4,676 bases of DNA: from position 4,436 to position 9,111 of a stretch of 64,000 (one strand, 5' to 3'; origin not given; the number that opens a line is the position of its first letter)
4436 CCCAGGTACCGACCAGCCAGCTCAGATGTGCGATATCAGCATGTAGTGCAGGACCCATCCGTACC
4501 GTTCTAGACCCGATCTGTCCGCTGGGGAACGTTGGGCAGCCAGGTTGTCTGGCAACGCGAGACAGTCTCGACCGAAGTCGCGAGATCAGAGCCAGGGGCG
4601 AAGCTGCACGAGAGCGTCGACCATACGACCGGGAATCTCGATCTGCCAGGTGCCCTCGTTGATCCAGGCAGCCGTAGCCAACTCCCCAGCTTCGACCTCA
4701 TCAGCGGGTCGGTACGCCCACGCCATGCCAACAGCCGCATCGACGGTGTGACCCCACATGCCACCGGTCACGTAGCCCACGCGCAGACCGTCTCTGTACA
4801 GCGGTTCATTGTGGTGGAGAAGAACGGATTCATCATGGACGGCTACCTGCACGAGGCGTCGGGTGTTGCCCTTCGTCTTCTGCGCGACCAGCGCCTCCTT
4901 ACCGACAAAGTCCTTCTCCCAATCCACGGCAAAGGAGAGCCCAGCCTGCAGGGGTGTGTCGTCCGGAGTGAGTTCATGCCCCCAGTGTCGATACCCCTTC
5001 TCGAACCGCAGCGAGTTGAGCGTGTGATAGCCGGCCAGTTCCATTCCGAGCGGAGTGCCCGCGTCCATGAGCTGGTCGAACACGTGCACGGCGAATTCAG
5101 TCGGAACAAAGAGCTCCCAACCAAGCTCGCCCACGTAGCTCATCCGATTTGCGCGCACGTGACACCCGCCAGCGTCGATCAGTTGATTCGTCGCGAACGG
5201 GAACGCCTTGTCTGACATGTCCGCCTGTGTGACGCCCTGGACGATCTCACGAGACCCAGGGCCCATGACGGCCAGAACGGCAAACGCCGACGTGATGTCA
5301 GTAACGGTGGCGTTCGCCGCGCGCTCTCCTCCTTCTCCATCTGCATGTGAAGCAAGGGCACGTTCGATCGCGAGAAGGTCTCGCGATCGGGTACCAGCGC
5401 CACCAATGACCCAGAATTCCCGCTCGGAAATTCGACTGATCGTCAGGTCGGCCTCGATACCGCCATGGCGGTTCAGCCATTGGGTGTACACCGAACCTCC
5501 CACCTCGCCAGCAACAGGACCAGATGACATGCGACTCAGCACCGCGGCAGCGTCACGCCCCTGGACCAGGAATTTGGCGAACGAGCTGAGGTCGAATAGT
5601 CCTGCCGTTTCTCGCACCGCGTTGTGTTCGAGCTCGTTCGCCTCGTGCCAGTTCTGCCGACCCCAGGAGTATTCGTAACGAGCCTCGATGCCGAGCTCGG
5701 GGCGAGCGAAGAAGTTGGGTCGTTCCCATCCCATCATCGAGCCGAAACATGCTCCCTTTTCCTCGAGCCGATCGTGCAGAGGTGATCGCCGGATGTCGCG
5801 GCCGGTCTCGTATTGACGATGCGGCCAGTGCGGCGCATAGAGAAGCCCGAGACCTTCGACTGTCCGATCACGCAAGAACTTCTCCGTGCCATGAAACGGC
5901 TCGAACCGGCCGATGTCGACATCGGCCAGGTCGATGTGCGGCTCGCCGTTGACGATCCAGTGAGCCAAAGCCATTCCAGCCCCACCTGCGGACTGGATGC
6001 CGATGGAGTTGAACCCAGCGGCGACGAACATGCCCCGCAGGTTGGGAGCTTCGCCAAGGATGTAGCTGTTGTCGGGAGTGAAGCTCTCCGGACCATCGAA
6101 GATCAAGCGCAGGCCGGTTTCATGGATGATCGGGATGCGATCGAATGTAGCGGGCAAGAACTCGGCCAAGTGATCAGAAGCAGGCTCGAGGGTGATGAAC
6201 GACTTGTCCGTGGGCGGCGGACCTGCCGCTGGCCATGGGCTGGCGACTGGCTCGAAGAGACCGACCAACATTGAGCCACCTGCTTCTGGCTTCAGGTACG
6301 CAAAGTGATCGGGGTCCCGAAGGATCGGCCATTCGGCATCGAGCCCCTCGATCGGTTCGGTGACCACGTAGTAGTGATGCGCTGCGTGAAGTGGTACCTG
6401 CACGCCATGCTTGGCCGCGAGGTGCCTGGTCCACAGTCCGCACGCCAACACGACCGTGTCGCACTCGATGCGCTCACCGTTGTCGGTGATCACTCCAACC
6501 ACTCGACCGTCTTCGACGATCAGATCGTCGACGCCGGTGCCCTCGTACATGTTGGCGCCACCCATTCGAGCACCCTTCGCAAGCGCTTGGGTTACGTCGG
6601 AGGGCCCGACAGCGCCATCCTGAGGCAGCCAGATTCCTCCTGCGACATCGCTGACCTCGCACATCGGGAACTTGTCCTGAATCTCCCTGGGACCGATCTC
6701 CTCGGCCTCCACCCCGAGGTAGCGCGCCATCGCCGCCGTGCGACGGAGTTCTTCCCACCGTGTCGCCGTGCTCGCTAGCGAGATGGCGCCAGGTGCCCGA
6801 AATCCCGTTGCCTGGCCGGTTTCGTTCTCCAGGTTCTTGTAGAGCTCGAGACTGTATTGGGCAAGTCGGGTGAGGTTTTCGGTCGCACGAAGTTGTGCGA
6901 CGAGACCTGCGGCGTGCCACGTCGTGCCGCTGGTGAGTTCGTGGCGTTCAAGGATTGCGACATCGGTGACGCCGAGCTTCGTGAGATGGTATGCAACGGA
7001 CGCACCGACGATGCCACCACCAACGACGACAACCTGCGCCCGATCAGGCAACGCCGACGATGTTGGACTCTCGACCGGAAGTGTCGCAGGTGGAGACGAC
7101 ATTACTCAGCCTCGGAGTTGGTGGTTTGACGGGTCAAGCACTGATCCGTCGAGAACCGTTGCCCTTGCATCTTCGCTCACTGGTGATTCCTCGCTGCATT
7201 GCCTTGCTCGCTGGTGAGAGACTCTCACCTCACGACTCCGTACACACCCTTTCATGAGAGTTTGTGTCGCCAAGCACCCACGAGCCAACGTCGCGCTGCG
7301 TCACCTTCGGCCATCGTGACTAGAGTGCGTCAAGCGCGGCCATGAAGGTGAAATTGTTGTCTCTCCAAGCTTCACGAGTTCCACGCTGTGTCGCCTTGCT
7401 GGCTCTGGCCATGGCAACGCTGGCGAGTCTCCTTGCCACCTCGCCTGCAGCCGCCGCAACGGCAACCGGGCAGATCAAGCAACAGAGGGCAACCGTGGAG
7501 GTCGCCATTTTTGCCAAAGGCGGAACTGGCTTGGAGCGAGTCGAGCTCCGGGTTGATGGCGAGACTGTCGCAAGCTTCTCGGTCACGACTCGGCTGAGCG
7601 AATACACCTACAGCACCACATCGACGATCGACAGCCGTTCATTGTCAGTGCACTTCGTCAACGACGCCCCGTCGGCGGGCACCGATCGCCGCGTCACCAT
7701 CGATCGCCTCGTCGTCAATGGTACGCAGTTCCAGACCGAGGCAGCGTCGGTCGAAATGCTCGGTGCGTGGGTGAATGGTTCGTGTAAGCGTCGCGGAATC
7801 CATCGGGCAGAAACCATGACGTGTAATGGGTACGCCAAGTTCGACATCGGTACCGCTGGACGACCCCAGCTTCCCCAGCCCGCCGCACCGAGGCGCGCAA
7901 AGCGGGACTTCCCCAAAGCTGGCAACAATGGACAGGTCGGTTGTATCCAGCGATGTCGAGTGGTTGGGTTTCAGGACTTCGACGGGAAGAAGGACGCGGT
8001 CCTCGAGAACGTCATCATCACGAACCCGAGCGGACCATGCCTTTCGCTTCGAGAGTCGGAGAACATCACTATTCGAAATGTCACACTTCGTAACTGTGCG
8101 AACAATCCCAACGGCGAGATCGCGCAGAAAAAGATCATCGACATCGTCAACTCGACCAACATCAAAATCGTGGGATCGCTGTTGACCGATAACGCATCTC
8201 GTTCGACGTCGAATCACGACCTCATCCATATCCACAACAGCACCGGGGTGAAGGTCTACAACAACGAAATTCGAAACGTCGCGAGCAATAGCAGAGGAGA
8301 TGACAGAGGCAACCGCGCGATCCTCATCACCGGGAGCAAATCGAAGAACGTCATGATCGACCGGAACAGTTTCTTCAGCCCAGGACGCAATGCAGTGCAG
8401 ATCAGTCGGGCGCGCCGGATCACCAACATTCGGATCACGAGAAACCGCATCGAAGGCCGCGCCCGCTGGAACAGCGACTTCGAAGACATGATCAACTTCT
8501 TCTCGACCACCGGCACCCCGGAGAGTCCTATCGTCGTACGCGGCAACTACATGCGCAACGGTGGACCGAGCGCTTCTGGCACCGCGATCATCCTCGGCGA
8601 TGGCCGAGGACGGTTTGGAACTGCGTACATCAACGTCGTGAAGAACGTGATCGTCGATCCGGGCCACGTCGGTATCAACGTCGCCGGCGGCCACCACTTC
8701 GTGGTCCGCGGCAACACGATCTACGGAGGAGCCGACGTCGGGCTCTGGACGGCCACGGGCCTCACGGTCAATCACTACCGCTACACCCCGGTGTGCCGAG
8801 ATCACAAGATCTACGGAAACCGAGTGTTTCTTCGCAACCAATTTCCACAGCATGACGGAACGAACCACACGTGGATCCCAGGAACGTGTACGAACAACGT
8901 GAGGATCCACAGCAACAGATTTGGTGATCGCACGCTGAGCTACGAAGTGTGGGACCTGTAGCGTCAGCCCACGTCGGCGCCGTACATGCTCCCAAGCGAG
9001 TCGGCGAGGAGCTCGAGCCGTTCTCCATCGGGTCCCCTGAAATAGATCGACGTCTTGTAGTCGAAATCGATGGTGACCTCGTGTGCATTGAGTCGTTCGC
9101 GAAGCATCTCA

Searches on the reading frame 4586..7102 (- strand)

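Call 56: search_protein_families(library=pfam, proteins=[window:4586-7102:-], max_evalue=0.000001)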
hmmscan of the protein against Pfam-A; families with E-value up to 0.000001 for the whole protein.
window:4586-7102:- (838 aa): 6 families
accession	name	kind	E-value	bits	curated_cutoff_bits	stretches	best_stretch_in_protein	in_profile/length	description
PF01571.26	GCV_T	-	6.4e-73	245.6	25.6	1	442-724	1-254/255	Aminomethyltransferase folate-binding domain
PF01266.30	DAO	-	4.1e-69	234.2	27.9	1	24-382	2-353/353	FAD dependent oxidoreductase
PF16350.10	FAO_M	-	1e-18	67.7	27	1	385-440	1-56/56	FAD dependent oxidoreductase central domain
PF08669.17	GCV_T_C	-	4.1e-15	55.9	25.9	1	748-837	1-78/80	Glycine cleavage T-protein C-terminal barrel domain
PF07992.20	Pyr_redox_2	-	3e-09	37.2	26.1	0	19-54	142-174/291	Pyridine nucleotide-disulphide oxidoreductase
PF00890.30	FAD_binding_2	-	4.9e-08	33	20.4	1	24-235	2-215/414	FAD binding domain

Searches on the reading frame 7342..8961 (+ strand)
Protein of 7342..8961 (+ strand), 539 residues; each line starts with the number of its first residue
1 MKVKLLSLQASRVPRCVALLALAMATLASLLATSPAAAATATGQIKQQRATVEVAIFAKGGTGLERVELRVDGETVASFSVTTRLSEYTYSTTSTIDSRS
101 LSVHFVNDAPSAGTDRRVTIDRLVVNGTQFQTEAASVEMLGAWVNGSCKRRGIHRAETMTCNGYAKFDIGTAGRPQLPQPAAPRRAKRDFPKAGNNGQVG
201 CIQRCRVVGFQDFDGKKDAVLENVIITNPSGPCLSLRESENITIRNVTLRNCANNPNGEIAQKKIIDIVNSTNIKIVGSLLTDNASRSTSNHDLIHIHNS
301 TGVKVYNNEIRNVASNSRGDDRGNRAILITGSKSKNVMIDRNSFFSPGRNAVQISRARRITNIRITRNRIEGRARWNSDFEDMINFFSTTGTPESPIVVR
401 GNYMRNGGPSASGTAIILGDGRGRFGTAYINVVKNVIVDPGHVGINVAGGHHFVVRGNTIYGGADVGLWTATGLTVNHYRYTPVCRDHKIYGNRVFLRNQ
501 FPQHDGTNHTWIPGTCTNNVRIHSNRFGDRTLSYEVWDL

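Call 56: search_protein_families(library=pfam, proteins=[window:7342-8961:+], max_evalue=0.000001)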
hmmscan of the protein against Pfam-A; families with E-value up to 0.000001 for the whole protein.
window:7342-8961:+ (539 aa): 2 families
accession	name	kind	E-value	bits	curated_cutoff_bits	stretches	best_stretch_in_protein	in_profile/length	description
PF16841.11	CBM60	-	6e-13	49.5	28.2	1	55-138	3-89/91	Ca-dependent carbohydrate-binding module xylan-binding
PF13229.12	Beta_helix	-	1.3e-10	41.6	25.9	0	215-372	7-136/158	Right handed beta helix region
